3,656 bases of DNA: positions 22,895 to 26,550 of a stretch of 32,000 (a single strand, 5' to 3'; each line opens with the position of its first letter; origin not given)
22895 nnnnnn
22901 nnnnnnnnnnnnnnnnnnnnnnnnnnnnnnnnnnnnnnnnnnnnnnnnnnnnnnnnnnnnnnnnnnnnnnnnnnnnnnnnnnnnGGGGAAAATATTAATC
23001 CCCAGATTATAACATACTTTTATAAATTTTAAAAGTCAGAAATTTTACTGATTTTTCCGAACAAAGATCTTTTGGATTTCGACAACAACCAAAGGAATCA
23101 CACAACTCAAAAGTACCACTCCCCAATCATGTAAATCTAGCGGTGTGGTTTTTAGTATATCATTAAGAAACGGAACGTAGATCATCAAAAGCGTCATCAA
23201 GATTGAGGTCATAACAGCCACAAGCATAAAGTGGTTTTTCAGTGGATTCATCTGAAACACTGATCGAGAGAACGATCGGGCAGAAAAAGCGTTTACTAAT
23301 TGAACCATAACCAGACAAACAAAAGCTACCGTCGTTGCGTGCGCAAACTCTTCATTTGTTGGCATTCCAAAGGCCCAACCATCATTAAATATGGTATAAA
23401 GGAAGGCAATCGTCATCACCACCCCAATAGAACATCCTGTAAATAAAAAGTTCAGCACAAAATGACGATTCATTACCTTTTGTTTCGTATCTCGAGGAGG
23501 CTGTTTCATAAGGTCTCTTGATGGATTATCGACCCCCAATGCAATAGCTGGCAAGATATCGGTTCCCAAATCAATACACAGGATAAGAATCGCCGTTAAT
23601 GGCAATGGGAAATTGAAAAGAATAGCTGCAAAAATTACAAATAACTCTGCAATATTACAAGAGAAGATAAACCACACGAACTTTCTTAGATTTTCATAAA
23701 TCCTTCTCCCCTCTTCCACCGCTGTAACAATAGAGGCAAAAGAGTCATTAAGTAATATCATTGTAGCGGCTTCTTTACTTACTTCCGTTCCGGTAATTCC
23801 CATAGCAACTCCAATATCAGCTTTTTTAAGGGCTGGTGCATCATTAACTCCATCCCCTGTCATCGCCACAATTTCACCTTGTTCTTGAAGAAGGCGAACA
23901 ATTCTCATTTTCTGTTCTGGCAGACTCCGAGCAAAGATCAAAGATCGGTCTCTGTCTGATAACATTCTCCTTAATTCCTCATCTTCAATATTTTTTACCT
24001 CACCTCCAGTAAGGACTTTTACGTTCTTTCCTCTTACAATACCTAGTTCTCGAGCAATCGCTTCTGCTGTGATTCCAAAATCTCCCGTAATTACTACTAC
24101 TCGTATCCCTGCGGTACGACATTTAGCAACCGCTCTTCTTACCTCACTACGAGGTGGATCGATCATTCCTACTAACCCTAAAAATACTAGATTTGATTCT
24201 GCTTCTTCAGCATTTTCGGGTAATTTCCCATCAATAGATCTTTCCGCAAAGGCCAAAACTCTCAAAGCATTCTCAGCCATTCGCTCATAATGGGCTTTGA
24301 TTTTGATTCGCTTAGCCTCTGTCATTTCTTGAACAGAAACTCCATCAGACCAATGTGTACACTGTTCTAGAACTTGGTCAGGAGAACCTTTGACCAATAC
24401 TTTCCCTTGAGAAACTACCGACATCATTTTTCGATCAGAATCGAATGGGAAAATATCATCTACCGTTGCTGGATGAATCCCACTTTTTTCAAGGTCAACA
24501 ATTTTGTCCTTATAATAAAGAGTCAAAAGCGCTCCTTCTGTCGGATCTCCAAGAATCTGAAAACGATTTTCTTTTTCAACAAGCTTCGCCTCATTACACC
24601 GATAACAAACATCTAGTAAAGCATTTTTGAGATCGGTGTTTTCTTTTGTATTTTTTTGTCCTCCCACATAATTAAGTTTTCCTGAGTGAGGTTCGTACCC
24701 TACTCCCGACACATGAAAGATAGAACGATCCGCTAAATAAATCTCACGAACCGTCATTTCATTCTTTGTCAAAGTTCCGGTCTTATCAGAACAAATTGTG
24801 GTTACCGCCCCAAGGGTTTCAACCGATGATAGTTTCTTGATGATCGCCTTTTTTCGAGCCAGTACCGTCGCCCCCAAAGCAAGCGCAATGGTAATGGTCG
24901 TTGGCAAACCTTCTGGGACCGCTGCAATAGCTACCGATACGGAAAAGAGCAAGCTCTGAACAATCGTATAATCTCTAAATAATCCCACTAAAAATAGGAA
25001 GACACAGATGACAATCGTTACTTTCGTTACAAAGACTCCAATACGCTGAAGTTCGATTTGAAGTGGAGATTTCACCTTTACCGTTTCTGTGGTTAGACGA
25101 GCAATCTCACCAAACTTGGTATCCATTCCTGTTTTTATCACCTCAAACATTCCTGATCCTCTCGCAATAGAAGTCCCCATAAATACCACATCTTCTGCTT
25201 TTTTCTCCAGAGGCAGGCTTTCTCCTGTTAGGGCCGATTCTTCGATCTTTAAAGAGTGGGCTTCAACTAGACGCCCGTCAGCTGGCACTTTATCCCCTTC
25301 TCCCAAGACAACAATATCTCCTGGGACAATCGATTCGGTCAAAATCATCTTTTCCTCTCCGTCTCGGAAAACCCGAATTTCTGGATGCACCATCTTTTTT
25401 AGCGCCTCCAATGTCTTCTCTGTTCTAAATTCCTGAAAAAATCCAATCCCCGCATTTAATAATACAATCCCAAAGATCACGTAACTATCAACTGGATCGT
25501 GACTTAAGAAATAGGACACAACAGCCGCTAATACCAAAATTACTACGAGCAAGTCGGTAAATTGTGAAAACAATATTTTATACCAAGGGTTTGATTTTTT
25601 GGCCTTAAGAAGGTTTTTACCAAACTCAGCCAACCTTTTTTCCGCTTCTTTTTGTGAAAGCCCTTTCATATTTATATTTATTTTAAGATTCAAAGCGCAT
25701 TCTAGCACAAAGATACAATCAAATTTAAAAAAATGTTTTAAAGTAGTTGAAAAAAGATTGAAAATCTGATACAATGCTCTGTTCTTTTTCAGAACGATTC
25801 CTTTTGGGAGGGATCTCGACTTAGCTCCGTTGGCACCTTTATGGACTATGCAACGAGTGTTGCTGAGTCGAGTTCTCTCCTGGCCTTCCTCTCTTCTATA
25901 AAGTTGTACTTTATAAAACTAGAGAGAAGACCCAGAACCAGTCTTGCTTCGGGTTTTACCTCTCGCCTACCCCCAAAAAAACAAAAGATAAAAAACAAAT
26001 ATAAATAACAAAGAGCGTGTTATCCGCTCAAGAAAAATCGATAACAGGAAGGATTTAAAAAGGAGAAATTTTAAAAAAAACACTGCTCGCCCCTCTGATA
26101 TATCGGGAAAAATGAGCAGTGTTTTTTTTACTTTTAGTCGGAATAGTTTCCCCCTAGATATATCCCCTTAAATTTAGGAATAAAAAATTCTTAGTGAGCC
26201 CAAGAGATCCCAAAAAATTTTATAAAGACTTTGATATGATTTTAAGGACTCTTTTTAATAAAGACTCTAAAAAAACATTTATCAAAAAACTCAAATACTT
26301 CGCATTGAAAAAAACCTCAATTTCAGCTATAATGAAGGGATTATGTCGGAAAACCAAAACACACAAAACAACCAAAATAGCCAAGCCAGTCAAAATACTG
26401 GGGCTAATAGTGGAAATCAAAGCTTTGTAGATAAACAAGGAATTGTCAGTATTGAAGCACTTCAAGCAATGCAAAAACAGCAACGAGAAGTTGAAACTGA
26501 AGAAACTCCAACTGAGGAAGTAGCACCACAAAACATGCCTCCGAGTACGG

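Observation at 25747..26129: Promoter-driven candidate structured RNA between the P-type ATPase and the VirB4-like gene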

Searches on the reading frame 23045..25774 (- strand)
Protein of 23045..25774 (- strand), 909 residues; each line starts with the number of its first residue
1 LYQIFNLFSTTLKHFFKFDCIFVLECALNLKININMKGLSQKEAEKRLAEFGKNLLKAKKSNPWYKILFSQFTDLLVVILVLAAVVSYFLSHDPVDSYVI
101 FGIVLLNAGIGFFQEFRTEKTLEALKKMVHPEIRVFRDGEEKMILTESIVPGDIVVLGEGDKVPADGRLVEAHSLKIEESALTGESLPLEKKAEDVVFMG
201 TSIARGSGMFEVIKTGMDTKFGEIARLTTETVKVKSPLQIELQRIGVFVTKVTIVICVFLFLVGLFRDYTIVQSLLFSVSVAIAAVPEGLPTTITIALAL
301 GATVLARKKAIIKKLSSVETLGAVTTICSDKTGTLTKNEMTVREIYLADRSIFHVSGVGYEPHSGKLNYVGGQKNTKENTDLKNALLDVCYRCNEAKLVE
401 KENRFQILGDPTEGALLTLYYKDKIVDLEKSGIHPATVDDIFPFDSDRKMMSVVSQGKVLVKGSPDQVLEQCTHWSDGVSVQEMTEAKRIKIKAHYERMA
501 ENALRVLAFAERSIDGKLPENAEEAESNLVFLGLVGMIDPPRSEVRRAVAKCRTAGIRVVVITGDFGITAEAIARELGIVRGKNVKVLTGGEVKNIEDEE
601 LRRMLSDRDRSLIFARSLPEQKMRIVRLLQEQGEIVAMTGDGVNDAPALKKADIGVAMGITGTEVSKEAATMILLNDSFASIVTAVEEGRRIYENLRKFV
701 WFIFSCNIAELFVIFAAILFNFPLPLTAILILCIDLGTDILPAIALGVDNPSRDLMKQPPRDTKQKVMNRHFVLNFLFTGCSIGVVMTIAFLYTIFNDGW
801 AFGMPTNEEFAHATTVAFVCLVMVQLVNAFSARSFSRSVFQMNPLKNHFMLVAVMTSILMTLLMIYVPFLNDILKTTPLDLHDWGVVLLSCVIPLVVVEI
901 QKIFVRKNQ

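Call 11: search_protein_families(library=pfam, proteins=[window:23045-25774:-])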
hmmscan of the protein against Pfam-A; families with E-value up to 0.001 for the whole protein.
window:23045-25774:- (909 aa): 7 families
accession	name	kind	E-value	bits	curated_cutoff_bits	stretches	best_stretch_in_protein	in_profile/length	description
PF00122.25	E1-E2_ATPase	-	4.4e-54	183.2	28.1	1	128-308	2-181/181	E1-E2 ATPase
PF00689.26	Cation_ATPase_C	-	1.3e-51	175.3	27.3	1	723-904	1-175/175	Cation transporting ATPase, C-terminus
PF00702.32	Hydrolase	-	2e-19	71.2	26.4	1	498-653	53-191/191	haloacid dehalogenase-like hydrolase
PF00690.31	Cation_ATPase_N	-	9.5e-17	60.9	20.4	1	37-87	19-69/69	Cation transporter/ATPase, N-terminus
PF13246.12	Cation_ATPase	-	9.6e-14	51.6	21.7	1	393-475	3-91/91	Cation transport ATPase (P-type)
PF12710.13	HAD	-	4.3e-07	31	27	1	492-650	40-189/189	haloacid dehalogenase-like hydrolase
PF08282.18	Hydrolase_3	-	0.00038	20.7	20.9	0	632-682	202-251/255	haloacid dehalogenase-like hydrolase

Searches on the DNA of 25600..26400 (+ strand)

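Call 4: search_rna_families(source=window, start=25600, end=26400, threshold=evalue, max_evalue=10, show_alignments=3)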
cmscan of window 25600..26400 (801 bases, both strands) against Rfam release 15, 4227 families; matches with E-value up to 10: 16.
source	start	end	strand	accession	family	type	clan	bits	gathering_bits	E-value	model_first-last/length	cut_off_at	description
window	25988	26133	+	RF02053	STnc430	Gene; sRNA;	-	27.2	47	0.05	1-162/162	no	Enterobacterial sRNA STnc430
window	26068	26184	-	RF01606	plasmodium_snoR31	Gene; snRNA; snoRNA; HACA-box;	-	21.3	60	3.2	1-145/145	no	small nucleolar RNA snoR31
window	26021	26128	+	RF04342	Plastid-psbA-1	Cis-reg;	CL00153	21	54.3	4.4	1-114/114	no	Plastid-psbA-1 3UTR RNA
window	26073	26241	-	RF01859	Phe_leader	Cis-reg; leader;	-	19.4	55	1.6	1-125/125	no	Phenylalanine leader peptide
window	26065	26129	+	RF01472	rli40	Gene; sRNA;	-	18.4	100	0.036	1-263/263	no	Listeria sRNA rli40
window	26060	26155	-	RF02384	FasX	Gene; sRNA;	-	17.8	100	2.1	31-115/205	no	FasX small RNA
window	26075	26129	+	RF04127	MIR8007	Gene; miRNA;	-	16.1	195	2.1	1-226/226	no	MIR8007 microRNA precursor family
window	25803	25884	+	RF00752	mir-14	Gene; miRNA;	-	15.8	53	2.9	1-63/63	no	mir-14 microRNA precursor family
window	25808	25929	+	RF02193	TCL6_3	Gene; lncRNA;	-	14.9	40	1.3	1-139/139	no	T-cell leukemia/lymphoma 6 conserved region 3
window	26071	26131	+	RF04207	MIR5048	Gene; miRNA;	-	14.8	160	0.54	1-356/356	no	MIR5048 microRNA precursor family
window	26061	26140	+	RF03598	MIR6024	Gene; miRNA;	-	14.8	72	8.5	1-99/99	no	MIR6024 microRNA precursor family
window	26073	26132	+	RF03223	mir-2209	Gene; miRNA;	-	14.6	70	8.5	1-63/63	no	mir-2209 microRNA precursor family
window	26235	26287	-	RF02218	ZNRD1-AS1_1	Gene; lncRNA;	-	13.2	50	7.2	1-68/68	no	ZNRD1 antisense RNA 1 conserved region 1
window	26371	26400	+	RF03167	c-di-GMP-I-GGC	Cis-reg; riboswitch;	CL00126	12.4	59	7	1-30/80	3'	c-di-GMP-I-GGC riboswitch aptamer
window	26283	26372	-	RF02189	ST7-OT4_3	Gene; lncRNA;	-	10.8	50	5.6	211-302/302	no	ST7 overlapping transcript 4 conserved region 3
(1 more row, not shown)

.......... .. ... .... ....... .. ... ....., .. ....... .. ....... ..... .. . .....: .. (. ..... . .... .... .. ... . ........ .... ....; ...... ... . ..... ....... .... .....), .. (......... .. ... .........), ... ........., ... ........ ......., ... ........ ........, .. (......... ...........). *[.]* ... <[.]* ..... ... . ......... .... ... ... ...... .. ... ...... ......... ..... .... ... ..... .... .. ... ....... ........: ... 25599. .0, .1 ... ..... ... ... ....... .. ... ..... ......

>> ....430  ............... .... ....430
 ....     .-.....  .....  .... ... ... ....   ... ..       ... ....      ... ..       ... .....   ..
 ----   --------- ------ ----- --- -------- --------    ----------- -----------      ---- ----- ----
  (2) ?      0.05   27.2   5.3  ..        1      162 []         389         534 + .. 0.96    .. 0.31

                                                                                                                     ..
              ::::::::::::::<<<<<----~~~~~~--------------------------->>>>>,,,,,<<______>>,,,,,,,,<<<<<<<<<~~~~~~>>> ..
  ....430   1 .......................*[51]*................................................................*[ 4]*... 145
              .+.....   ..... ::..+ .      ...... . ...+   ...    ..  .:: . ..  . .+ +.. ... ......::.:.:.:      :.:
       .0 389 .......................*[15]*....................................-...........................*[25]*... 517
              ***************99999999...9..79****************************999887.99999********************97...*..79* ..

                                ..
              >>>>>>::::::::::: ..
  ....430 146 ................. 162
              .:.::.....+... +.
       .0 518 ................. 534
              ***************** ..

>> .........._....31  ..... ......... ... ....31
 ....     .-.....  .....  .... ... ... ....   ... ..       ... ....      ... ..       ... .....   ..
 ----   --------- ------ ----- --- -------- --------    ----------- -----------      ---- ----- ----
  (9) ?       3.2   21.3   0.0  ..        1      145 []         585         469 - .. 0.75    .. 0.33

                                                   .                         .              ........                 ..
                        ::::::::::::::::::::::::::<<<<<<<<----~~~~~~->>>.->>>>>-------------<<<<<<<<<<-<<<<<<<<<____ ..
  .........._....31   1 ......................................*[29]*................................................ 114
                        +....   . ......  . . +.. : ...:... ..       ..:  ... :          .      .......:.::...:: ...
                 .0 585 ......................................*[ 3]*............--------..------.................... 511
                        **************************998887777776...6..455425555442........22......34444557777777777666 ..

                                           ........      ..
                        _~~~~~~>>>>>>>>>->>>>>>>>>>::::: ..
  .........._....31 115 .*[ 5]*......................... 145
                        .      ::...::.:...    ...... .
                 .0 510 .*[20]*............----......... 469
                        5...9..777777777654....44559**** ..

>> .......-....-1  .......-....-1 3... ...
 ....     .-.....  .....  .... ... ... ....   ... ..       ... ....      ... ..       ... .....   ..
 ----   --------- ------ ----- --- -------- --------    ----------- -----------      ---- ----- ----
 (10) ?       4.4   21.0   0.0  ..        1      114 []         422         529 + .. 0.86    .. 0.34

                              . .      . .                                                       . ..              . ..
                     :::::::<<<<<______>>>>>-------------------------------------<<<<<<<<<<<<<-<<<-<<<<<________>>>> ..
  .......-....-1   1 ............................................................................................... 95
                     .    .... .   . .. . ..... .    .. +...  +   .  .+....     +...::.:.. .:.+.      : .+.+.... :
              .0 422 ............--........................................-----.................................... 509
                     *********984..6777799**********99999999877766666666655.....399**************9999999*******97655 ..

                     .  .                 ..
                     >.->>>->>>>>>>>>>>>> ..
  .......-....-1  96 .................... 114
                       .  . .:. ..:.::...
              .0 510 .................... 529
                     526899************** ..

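Call 66: search_dna_similar(query=window:25781-26129:+, collection=plasmids, mode=distant, max_evalue=0.01)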
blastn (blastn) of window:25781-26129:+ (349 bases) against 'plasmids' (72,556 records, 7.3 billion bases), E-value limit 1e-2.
No match.

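Call 67: search_dna_similar(query=window:25781-26129:+, collection=phages, mode=distant, max_evalue=0.01)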
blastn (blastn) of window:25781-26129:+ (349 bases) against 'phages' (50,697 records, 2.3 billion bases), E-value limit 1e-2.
No match.

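Call 69: build_rna_model(alignment_id=A3)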
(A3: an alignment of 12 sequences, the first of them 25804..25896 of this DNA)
Model R1 built from alignment A3 (12 sequences, 108 columns); structure: RNAalifold consensus.
model positions 97; base pairs 19; branch points 0; effective number of sequences 6.34; information 0.59 bits per position. Calibrated on 0.2 Mb of random sequence (short: E-values are rough).
structure used (alignment columns):
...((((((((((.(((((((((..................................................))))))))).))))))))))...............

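Call 70: search_with_rna_model(model_id=R1, sources=[window, L001, L002, L003, L004, L005, L006, L007, L008, L009, L010, L011, L012, L013, L014, L015, L016, L017, L018, L020, L022, L024, L025, L026, L027, L028, L029, L030, L031, L032, L033, L034, L155, L156, L157, L158, L159], max_evalue=1, make_alignment=true)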
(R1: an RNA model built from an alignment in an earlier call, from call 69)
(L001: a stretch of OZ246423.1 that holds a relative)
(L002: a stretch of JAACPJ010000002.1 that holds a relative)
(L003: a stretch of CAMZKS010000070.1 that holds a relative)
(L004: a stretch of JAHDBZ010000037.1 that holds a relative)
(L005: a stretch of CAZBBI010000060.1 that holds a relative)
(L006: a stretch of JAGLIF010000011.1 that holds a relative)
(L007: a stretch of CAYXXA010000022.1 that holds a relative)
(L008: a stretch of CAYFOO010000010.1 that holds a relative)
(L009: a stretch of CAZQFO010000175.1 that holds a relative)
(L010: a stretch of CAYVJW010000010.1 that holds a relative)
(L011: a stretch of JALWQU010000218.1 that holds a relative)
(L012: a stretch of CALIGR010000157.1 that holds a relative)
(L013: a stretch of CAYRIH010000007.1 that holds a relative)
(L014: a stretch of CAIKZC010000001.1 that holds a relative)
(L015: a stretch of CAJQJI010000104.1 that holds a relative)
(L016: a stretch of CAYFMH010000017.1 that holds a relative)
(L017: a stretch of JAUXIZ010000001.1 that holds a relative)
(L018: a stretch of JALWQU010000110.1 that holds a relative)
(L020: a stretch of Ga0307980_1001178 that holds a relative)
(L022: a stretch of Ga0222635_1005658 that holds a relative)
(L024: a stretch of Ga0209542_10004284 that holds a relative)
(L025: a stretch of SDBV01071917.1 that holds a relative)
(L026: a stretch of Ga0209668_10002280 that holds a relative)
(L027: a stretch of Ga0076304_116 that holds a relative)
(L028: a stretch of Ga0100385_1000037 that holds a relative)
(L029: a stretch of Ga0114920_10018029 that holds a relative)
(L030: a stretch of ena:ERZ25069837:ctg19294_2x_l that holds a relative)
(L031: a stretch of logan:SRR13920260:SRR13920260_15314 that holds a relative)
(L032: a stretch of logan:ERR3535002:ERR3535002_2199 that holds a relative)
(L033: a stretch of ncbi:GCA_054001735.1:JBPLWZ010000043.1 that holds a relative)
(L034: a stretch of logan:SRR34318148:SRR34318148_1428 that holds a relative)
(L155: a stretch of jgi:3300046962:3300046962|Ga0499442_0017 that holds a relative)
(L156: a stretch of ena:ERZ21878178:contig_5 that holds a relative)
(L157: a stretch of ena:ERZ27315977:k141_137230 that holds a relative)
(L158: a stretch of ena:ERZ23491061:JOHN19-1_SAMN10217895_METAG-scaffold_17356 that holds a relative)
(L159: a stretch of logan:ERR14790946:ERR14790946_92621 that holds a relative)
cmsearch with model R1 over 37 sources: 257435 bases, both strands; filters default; matches with E-value up to 1: 25.
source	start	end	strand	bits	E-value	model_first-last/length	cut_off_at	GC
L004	3519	3615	+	85.7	1.9e-20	1-97/97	no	0.54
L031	2064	2159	+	83.5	7.1e-20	1-97/97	no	0.54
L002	3609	3704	+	82.7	1.1e-19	1-97/97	no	0.58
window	25802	25897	+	79.3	9.4e-19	1-97/97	no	0.51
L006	3580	3678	+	78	2.2e-18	1-97/97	no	0.45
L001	3547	3642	+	76.9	4.1e-18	1-97/97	no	0.52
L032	2020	2120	+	76.3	6e-18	1-97/97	no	0.57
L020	1837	1932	+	73.5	3.3e-17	1-97/97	no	0.57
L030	1986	2089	+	73.4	3.5e-17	1-97/97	no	0.51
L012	1926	2028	+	72.2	7.4e-17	1-97/97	no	0.51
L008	138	231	+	44.6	1.7e-09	1-97/97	no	0.48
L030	1988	2075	-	34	1.2e-06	3-83/97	no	0.5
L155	2056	2134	+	32.1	3.8e-06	1-97/97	no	0.41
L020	1839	1918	-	29.4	2e-05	3-83/97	no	0.56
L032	2022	2106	-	26.4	0.00013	3-83/97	no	0.56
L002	3611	3690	-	26.2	0.00014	3-83/97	no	0.59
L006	3583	3663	-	22.2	0.0016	4-82/97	no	0.4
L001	3549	3628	-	18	0.022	3-83/97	no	0.5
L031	2058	2147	-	16.2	0.067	1-97/97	no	0.52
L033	3417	3497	-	14.2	0.22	1-97/97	no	0.3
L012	1929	2013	-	14.2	0.22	4-82/97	no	0.51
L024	4199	4249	-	13.5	0.35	1-97/97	no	0.61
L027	1937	1967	+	12.8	0.53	1-97/97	no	0.45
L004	3514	3603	-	12.7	0.55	1-97/97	no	0.52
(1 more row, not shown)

Alignment A4: 25 matches aligned to the model, 149 columns, each read 5' to 3' on its own strand. Consensus structure (alignment columns), stored with it:
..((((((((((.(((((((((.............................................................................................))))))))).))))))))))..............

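Call 85: search_with_rna_model(model_id=R1, source=L160, max_evalue=10, filters=off)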
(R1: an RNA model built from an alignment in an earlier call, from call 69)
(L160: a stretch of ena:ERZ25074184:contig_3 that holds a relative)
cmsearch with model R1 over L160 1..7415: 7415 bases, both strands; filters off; matches with E-value up to 10: 14.
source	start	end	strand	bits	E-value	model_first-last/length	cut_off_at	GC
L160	2970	3064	-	6.7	0.64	1-97/97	no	0.39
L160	5954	6008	+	4.8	2.1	1-97/97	no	0.45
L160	4059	4100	+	4.5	2.6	1-97/97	no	0.55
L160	2747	2841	-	4.2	3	1-97/97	no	0.44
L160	6997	7053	+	3.3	5.2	12-74/97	no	0.25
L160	4944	5000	+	3.1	5.8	7-79/97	no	0.49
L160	3227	3315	+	2.8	6.9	1-97/97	no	0.48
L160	2430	2454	+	2.7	7.4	1-97/97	no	0.48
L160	2363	2423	-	2.6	7.8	1-97/97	no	0.31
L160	1302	1357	-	2.6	7.9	12-74/97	no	0.43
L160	1500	1555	-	2.6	7.9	12-74/97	no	0.43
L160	448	502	+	2.6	8.1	6-80/97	no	0.4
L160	3433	3463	-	2.6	8.1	1-97/97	no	0.52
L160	2033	2054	-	2.5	8.6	1-97/97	no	0.55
